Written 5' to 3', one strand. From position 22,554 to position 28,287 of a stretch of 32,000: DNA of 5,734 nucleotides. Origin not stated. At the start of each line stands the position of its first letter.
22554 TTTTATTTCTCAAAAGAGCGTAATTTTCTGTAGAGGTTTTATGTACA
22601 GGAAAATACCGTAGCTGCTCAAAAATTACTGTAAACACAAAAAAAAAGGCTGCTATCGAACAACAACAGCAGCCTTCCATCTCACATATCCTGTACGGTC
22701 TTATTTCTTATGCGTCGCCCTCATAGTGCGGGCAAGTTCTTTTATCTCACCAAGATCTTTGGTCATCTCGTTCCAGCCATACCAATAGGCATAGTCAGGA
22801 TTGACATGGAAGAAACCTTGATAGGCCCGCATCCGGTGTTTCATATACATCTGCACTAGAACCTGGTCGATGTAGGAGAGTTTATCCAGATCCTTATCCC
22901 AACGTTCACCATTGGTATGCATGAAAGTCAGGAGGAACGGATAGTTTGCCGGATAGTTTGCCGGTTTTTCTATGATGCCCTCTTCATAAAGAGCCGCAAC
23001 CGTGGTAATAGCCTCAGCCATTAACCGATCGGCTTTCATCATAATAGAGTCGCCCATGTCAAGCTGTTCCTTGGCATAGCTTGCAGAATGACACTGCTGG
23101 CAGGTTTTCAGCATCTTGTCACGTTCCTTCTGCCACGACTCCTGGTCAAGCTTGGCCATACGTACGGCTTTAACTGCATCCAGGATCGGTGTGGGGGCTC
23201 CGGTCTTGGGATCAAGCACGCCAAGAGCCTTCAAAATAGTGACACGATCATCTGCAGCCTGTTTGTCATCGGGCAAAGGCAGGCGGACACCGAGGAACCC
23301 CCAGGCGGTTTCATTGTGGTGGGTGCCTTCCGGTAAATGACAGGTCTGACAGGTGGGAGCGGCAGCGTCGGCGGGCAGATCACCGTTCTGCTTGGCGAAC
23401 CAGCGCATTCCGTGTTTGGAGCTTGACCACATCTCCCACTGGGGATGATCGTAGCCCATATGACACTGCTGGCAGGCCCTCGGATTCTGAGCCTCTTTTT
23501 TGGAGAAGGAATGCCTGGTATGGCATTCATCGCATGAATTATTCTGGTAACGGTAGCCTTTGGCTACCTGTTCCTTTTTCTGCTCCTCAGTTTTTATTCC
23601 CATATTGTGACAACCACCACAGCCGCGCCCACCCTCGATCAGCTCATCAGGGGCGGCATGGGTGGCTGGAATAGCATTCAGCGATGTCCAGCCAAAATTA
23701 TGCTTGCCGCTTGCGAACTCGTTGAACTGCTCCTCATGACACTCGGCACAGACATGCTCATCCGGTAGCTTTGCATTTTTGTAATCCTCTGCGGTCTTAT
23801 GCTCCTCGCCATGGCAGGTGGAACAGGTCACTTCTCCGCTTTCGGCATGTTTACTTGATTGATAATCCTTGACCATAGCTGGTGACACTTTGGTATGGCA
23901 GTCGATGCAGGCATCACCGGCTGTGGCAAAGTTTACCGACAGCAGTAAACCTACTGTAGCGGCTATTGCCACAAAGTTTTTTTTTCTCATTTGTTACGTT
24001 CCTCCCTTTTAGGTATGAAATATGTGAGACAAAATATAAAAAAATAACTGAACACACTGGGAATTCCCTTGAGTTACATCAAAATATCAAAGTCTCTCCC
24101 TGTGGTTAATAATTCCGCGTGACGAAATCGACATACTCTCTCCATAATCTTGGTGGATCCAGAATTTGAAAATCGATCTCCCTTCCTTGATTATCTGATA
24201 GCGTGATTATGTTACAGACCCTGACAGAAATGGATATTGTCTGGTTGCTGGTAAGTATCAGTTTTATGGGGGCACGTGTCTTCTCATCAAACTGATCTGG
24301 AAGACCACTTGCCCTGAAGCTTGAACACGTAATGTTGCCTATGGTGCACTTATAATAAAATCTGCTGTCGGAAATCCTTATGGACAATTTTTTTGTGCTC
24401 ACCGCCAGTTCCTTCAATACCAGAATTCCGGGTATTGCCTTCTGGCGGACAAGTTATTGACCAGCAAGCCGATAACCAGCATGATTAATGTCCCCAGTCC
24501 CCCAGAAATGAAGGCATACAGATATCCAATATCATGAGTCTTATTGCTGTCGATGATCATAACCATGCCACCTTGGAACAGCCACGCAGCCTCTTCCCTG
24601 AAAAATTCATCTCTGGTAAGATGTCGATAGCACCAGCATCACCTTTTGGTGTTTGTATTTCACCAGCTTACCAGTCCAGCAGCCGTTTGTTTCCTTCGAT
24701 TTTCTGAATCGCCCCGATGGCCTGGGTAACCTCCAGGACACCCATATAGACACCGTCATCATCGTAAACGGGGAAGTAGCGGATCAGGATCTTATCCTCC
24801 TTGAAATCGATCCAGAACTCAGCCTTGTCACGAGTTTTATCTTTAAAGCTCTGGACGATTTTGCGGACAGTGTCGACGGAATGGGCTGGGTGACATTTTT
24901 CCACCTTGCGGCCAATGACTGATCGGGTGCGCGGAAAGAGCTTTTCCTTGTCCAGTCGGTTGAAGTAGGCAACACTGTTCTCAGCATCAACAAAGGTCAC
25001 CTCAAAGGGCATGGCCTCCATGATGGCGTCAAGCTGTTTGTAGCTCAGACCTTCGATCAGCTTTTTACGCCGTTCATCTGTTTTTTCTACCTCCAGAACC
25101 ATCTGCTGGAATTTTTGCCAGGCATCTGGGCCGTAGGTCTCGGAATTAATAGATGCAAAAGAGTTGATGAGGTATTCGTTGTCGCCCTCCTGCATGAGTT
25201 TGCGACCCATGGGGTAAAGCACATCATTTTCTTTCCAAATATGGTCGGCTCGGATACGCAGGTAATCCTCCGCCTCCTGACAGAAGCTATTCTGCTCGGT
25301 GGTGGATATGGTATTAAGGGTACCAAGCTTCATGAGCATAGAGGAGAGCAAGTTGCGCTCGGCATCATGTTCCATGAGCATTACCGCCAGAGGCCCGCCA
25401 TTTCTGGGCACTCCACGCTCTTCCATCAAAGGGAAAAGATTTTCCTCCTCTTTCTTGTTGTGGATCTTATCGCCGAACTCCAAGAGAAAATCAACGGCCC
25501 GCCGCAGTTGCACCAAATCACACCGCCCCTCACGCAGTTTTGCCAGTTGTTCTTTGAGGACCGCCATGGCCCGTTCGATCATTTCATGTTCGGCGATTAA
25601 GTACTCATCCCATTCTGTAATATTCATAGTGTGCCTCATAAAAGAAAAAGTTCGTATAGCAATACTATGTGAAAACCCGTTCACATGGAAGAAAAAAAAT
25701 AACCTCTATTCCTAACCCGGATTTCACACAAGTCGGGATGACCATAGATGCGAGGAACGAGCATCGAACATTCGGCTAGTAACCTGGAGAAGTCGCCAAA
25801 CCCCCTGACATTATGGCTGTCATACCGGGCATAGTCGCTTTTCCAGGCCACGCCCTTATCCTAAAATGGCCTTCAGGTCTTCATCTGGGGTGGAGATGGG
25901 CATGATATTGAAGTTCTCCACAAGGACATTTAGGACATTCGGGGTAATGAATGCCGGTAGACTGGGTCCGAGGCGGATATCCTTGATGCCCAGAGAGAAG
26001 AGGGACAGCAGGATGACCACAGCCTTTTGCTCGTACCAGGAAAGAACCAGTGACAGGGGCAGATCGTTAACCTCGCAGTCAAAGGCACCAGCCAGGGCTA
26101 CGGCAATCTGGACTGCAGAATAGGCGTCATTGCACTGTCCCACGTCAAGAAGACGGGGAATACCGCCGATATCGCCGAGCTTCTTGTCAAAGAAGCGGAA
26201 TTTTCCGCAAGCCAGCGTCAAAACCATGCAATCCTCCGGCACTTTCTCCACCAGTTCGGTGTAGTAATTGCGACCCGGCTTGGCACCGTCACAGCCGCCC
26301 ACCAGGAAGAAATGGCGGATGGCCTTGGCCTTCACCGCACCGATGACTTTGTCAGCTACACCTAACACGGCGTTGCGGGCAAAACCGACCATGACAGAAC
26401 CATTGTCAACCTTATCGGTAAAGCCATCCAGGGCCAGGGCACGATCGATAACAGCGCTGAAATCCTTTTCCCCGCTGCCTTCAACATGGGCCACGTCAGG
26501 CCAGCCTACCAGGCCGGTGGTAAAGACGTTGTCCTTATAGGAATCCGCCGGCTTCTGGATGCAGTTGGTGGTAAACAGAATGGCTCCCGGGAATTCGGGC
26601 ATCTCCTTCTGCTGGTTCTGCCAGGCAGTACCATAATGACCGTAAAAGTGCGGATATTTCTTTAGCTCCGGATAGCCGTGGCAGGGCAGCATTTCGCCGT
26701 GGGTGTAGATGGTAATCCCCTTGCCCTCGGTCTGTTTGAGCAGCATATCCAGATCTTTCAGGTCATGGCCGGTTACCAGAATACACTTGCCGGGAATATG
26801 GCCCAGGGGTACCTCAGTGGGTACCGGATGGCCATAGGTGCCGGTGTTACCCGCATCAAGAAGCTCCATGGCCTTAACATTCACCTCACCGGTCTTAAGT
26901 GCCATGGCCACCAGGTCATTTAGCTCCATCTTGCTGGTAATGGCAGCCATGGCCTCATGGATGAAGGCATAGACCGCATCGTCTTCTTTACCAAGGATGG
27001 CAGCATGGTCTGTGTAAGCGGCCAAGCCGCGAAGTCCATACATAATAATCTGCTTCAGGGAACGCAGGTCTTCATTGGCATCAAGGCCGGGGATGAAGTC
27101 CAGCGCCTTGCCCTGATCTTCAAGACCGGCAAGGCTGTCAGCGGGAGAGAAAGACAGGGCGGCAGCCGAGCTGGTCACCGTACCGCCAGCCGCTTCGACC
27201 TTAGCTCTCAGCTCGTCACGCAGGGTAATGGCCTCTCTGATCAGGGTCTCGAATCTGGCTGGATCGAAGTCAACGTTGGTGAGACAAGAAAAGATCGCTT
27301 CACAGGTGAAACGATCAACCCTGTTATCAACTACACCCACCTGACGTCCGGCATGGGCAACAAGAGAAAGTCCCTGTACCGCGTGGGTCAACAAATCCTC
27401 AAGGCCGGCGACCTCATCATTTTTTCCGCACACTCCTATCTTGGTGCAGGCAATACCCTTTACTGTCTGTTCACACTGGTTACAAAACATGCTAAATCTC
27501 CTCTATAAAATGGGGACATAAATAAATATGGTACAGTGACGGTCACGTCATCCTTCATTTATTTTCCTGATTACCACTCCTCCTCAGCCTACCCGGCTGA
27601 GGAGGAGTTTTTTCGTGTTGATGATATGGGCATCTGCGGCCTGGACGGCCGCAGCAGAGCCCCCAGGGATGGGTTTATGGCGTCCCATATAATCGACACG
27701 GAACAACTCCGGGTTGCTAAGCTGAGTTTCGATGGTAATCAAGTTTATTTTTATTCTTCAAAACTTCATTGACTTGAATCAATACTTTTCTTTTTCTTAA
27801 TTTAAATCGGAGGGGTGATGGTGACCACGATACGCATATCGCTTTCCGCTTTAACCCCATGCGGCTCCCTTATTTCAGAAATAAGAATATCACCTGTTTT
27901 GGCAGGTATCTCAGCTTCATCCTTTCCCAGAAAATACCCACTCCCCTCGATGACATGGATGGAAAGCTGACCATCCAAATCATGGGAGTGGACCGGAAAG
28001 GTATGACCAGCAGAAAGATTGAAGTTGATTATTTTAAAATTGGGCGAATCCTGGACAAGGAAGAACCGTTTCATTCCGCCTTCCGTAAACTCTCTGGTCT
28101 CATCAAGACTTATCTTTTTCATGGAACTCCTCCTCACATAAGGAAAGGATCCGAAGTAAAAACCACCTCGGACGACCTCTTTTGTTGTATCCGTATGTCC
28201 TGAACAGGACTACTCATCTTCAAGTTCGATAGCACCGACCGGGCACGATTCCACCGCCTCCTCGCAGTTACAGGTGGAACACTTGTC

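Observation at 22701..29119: Co-oriented N-oxide / hydroxylamine island: partner-less HAO-type octahaem cytochrome, HPP remnant, DUF438-hemerythrin, Hcp, cupin, ferredoxin, TetR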

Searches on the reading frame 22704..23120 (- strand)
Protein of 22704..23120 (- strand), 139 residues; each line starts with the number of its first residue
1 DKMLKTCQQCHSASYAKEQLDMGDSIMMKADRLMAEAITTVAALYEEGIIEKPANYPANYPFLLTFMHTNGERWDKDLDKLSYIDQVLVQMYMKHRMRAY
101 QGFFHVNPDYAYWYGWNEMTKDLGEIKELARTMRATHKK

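Call 23: search_solved_structures(query=window:22704-23120:-, max_evalue=10, show_alignments=5)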
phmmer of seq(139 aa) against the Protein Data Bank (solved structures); distinct sequences matched with E-value up to 10: 8.
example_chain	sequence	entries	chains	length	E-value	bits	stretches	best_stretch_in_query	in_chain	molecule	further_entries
4fas_A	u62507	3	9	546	1.2e-06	32.3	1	2-129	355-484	Hydroxylamine oxidoreductase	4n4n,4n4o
6m0p_A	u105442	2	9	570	1.3e-06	32.2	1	2-129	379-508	Aerobic hydroxylamine oxidoreductase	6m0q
1fgj_A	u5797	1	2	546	1.7e-06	31.9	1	2-129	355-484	HYDROXYLAMINE OXIDOREDUCTASE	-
6h5l_A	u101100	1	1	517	0.00058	23.6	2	79-133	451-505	Similar to hydroxylamine oxidoreductase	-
4n4j_A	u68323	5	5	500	0.079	16.7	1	1-128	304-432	hydroxylamine oxidoreductase | Similar to hydroxylamine oxidoreductase hao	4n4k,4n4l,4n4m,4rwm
6t5e_A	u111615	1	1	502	0.083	16.6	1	2-130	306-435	Hydroxylamine oxidoreductase-like protein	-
5zhg_A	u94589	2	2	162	0.42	14.4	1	33-118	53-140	Outer capsid protein VP8*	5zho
4qo5_A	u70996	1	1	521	0.52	14.1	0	2-42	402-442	Hypothetical multiheme protein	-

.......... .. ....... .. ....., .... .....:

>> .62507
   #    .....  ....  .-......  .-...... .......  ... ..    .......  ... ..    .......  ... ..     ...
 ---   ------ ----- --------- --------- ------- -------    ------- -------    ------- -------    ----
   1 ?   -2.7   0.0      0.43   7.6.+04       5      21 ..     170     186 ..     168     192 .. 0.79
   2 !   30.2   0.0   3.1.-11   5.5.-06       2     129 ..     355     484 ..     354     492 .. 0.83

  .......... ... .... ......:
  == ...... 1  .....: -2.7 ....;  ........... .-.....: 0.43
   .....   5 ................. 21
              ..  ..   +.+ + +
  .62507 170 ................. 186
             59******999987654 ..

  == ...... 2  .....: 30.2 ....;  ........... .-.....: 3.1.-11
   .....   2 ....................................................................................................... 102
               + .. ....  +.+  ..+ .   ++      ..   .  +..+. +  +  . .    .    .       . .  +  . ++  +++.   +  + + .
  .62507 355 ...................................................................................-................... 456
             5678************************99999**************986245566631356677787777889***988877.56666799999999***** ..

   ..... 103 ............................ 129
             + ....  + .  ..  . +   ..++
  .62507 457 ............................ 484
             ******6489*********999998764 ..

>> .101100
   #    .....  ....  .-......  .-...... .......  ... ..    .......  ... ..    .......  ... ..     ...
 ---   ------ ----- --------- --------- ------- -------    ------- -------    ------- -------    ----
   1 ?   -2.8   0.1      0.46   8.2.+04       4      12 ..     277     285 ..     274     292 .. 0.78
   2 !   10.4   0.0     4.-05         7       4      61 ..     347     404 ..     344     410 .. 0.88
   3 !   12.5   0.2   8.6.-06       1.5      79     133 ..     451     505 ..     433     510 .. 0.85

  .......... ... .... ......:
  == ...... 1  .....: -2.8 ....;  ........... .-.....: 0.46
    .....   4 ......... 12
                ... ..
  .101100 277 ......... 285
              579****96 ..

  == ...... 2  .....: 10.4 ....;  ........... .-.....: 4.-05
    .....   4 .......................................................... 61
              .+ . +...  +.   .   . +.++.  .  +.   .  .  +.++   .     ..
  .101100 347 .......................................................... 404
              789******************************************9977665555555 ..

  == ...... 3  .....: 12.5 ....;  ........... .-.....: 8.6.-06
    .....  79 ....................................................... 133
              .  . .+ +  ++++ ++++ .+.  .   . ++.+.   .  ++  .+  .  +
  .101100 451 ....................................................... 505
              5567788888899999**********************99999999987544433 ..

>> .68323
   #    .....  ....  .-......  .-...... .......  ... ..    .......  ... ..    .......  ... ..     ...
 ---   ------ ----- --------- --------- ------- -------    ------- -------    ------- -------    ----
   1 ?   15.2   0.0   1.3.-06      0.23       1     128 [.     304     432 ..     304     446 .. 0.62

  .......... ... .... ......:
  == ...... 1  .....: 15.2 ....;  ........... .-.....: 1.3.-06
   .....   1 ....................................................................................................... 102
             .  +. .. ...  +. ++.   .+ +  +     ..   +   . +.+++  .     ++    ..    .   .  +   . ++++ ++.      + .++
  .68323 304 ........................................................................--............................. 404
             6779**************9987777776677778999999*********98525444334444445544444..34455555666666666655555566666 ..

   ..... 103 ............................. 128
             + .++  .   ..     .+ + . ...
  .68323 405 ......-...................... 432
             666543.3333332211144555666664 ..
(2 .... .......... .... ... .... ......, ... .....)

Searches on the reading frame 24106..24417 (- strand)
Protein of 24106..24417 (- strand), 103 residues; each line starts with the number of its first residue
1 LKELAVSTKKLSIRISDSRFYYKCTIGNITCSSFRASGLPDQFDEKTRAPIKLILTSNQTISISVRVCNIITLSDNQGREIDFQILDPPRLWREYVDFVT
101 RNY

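Call 3: search_protein_families(library=pfam, proteins=[window:24106-24417:-], max_evalue=0.01)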
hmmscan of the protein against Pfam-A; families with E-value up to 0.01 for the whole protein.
window:24106-24417:- (103 aa): 0 families

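Call 4: search_protein_families(library=ncbifam, proteins=[window:24106-24417:-], max_evalue=0.01)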
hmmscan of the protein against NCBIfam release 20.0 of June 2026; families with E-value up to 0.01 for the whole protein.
window:24106-24417:- (103 aa): 0 families

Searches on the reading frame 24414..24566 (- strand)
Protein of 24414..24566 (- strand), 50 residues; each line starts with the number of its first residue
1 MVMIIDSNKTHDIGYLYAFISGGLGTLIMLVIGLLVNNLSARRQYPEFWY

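Call 3: search_protein_families(library=pfam, proteins=[window:24414-24566:-], max_evalue=0.01)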
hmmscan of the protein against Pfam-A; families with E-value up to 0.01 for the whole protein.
window:24414-24566:- (50 aa): 1 family
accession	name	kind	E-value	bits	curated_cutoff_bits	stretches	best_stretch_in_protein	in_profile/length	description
PF04982.19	TM_HPP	-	1.5e-07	31.6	27.2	1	1-46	113-157/157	HPP, transmembrane region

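Call 4: search_protein_families(library=ncbifam, proteins=[window:24414-24566:-], max_evalue=0.01)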
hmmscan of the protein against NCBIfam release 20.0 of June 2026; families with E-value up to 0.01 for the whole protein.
window:24414-24566:- (50 aa): 0 families

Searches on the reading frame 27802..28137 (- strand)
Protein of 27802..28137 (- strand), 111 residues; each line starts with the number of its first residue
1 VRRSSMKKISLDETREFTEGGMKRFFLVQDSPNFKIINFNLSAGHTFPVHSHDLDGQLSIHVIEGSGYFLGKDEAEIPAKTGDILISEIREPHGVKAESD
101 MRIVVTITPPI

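Call 3: search_protein_families(library=pfam, proteins=[window:27802-28137:-], max_evalue=0.01)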
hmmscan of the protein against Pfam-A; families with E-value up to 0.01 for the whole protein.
window:27802-28137:- (111 aa): 3 families
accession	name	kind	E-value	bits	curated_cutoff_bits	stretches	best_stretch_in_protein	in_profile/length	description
PF07883.17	Cupin_2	-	4.3e-07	30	27.2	1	40-105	4-68/70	Cupin domain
PF02311.25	AraC_binding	-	2e-05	24.8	21.1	1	43-103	12-69/135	AraC-like ligand binding domain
PF06339.18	Ectoine_synth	-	0.00071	20.3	27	1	23-111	24-111/127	Ectoine synthase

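Call 4: search_protein_families(library=ncbifam, proteins=[window:27802-28137:-], max_evalue=0.01)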
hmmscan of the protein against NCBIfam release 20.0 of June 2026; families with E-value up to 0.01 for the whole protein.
window:27802-28137:- (111 aa): 2 families
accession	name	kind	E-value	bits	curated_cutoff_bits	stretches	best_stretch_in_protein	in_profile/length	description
NF009806.0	PRK13290.1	subfamily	5.4e-05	23.2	128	1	22-111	23-111/130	ectoine synthase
NF049940.1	MandnitrLy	equivalog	0.0087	15.9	140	1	31-101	32-102/130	(R)-mandelonitrile lyase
